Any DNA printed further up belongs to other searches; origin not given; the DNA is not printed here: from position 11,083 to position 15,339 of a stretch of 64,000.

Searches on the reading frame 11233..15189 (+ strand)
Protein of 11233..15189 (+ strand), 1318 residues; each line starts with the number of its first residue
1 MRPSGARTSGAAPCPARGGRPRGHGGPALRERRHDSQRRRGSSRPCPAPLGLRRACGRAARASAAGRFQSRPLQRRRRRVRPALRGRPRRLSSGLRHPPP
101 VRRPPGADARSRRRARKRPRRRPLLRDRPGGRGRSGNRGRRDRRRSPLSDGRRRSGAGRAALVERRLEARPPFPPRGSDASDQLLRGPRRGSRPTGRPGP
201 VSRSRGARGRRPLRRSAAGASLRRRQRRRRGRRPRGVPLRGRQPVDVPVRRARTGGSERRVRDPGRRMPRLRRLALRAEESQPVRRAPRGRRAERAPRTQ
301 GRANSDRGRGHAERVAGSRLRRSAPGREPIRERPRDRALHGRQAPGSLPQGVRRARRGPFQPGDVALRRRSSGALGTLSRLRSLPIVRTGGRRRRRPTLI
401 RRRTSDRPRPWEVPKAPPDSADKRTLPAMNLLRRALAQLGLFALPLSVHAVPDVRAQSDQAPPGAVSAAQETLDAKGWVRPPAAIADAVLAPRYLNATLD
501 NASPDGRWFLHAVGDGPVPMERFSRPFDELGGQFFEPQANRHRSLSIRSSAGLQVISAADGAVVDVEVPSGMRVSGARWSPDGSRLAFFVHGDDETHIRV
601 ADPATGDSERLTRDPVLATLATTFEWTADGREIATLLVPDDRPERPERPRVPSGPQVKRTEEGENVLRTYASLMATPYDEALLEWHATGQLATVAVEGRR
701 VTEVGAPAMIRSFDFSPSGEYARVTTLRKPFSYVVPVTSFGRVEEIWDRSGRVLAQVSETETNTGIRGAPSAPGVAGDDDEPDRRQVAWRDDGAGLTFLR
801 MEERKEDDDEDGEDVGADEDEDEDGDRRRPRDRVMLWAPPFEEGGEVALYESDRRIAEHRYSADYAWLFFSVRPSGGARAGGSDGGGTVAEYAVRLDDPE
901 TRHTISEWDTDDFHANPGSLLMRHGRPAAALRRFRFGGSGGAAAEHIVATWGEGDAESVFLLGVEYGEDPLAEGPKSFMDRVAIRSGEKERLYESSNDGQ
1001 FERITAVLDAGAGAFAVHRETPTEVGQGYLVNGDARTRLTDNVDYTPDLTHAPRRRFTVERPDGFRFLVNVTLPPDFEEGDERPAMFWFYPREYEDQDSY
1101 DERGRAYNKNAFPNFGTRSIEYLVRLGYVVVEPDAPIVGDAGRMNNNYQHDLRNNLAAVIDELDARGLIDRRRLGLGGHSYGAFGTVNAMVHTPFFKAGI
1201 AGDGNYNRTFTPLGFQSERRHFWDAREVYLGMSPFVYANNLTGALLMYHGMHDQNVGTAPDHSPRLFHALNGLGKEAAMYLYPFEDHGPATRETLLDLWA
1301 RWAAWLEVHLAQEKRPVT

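Call 77: search_protein_families(library=pfam, proteins=[window:11233-15189:+], max_evalue=0.00001)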
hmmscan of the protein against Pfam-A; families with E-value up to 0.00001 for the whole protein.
window:11233-15189:+ (1318 aa): 1 family
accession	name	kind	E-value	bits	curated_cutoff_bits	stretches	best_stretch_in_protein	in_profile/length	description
PF00326.27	Peptidase_S9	-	9.6e-23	81.2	22.6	1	1118-1311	5-211/213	Prolyl oligopeptidase family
